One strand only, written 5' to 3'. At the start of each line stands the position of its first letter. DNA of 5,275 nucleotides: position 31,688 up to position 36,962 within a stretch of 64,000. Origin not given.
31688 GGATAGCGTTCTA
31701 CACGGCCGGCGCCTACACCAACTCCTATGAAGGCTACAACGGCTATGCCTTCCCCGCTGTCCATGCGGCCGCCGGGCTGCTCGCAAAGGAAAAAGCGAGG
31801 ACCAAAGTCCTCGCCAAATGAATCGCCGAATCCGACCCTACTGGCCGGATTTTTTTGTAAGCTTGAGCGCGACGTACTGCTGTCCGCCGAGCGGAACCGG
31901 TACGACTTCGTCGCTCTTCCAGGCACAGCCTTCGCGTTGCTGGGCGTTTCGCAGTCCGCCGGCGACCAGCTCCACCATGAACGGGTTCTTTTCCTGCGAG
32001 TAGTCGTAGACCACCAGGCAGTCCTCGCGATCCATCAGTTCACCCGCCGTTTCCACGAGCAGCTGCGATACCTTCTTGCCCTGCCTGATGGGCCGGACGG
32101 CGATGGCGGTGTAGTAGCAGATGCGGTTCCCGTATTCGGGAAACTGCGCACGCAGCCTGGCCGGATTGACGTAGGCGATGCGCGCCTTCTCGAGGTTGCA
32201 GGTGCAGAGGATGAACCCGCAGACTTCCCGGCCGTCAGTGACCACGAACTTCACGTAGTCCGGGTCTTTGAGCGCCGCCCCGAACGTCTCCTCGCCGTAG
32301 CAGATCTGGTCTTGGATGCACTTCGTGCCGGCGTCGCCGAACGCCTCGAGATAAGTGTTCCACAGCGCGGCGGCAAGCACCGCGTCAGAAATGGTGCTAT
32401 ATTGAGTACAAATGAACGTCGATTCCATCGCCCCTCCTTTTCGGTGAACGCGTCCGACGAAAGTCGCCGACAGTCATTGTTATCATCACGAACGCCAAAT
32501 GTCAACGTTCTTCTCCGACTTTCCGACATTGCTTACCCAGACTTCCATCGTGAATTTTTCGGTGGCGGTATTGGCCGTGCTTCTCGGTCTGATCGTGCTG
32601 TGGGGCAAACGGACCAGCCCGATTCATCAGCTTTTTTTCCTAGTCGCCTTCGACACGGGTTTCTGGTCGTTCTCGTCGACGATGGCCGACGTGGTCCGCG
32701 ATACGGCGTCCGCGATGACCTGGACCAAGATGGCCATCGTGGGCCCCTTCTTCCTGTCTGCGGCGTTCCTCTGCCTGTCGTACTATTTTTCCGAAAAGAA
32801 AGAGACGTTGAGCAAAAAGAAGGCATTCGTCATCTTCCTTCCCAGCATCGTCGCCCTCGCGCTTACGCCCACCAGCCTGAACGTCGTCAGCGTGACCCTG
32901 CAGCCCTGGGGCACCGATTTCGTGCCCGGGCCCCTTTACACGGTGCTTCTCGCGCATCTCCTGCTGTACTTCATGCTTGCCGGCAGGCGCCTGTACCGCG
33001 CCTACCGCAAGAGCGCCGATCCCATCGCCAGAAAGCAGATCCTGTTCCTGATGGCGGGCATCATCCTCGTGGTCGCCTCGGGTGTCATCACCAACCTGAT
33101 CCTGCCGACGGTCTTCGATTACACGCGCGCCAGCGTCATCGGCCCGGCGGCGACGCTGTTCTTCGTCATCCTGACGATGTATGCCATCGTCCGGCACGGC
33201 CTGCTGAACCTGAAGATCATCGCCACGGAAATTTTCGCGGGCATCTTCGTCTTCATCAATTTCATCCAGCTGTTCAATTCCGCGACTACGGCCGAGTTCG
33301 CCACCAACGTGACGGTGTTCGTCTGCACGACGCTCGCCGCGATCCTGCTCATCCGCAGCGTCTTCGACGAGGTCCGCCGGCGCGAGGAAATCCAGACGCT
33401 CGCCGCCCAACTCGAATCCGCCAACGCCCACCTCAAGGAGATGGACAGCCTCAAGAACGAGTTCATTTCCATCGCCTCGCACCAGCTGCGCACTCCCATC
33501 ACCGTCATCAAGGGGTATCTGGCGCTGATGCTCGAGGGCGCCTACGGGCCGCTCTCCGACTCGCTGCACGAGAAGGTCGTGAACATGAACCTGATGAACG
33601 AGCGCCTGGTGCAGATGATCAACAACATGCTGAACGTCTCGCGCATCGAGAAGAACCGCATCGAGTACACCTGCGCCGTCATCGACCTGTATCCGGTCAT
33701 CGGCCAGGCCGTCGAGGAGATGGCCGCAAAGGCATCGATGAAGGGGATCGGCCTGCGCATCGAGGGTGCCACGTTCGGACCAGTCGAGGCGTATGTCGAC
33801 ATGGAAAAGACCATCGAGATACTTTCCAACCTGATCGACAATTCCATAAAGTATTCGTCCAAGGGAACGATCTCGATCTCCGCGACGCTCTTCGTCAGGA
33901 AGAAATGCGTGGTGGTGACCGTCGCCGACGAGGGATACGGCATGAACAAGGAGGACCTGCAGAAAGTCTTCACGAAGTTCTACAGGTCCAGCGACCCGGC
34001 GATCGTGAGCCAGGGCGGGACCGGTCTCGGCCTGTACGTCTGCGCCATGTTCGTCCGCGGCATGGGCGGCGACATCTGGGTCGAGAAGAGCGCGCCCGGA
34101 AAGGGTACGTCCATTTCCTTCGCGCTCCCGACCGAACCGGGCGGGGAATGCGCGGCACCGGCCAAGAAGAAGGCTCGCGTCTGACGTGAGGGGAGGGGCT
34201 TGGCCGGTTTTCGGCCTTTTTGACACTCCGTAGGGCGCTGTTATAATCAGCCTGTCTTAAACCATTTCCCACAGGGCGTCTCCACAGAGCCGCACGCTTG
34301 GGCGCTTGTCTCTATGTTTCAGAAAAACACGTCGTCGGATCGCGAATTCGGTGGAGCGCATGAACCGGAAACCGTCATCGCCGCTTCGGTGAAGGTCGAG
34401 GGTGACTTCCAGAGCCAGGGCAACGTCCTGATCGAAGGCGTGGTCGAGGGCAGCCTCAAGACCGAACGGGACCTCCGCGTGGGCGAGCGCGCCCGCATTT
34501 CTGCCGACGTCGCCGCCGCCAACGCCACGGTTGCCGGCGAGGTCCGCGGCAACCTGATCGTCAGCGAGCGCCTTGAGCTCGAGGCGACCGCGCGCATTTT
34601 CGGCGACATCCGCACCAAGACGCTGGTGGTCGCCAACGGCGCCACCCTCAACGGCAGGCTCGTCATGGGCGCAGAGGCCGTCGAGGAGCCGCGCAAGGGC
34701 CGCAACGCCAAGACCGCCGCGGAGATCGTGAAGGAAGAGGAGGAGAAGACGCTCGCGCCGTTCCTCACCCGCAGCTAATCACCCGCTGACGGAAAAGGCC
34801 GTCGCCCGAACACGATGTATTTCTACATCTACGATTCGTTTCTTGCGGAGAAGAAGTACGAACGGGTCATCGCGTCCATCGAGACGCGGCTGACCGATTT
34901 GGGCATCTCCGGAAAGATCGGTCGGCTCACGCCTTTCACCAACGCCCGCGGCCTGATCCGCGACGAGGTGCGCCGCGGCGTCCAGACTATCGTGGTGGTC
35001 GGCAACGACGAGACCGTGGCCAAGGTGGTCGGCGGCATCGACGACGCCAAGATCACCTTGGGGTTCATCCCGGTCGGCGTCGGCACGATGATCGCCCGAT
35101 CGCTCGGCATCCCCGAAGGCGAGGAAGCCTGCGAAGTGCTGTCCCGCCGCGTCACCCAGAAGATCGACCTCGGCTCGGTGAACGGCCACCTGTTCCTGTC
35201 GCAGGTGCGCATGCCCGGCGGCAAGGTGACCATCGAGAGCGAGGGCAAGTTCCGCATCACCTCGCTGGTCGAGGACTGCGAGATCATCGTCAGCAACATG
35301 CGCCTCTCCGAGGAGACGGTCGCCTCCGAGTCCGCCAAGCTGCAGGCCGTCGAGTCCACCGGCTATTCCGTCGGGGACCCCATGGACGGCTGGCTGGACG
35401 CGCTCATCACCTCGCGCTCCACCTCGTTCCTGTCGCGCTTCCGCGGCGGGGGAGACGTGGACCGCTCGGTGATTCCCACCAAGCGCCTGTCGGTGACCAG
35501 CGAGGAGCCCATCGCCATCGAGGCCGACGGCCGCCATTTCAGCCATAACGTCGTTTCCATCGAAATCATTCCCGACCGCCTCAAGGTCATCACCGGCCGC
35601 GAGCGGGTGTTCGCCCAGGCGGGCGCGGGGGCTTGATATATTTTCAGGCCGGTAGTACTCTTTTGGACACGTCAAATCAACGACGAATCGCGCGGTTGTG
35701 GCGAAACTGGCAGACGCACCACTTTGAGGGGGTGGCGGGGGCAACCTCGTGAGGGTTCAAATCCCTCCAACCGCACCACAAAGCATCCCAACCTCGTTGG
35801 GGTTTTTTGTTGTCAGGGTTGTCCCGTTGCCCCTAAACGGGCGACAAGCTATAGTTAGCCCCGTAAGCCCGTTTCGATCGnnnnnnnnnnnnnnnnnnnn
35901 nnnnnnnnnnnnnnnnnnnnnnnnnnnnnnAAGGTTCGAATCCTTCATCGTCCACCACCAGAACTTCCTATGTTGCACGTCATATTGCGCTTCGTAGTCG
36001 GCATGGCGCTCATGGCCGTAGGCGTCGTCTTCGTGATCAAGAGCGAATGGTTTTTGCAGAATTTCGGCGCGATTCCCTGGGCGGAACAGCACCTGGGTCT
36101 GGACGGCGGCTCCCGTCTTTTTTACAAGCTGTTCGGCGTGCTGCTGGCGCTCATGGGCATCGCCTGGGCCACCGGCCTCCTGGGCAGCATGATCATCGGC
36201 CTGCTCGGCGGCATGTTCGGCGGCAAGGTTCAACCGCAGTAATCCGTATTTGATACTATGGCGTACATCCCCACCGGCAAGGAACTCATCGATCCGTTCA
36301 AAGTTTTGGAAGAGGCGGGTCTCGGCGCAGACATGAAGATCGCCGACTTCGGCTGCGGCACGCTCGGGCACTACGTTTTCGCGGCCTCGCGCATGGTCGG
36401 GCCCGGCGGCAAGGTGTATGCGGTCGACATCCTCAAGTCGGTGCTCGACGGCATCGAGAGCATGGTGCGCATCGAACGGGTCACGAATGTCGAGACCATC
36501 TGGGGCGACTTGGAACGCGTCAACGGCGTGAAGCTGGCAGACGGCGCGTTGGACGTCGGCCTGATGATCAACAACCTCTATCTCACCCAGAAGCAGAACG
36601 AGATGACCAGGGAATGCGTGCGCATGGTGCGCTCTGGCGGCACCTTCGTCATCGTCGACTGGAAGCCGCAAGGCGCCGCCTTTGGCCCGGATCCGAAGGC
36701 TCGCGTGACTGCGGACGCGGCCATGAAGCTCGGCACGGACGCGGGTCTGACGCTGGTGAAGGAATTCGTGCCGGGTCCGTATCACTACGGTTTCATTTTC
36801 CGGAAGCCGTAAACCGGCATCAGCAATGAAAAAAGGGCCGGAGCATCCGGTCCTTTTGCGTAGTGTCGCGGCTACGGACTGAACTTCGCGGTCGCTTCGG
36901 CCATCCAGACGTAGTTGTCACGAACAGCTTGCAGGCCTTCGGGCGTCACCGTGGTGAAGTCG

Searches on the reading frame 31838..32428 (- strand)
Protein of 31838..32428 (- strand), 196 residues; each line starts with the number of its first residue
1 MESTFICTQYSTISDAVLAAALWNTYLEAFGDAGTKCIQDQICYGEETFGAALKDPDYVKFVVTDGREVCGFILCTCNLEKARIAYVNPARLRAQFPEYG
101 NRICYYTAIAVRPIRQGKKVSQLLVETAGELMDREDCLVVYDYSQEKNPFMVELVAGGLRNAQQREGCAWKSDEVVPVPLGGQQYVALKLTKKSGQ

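Call 60: search_protein_families(library=pfam, proteins=[window:31838-32428:-], max_evalue=0.01)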
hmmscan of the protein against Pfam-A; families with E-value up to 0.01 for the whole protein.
window:31838-32428:- (196 aa): 2 families
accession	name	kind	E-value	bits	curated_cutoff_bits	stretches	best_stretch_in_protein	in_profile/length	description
PF13508.13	Acetyltransf_7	-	0.0018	19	27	1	61-138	6-63/84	Acetyltransferase (GNAT) domain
PF00583.31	Acetyltransf_1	-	0.0032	18.2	20.7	1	43-137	19-93/116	Acetyltransferase (GNAT) family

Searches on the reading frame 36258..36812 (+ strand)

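Call 60: search_protein_families(library=pfam, proteins=[window:36258-36812:+], max_evalue=0.01)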
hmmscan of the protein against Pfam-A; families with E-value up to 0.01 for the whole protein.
window:36258-36812:+ (184 aa): 6 families
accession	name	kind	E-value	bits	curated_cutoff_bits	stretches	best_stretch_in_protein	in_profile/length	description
PF13847.12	Methyltransf_31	-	9.1e-10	38.8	27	1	24-136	3-113/145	Methyltransferase domain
PF13649.12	Methyltransf_25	-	8.2e-09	36.5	27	1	28-128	1-97/97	Methyltransferase domain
PF08241.18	Methyltransf_11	-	1.2e-08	35.9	21.2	1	30-132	2-95/95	Methyltransferase domain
PF01209.24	Ubie_methyltran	-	3.1e-06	27.2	20.1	1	25-134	48-153/233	ubiE/COQ5 methyltransferase family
PF08242.18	Methyltransf_12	-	0.00092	20.3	30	1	30-130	2-98/98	Methyltransferase domain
PF01135.25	PCMT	-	0.006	16.8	20.3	1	20-84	69-132/210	Protein-L-isoaspartate(D-aspartate) O-methyltransferase (PCMT)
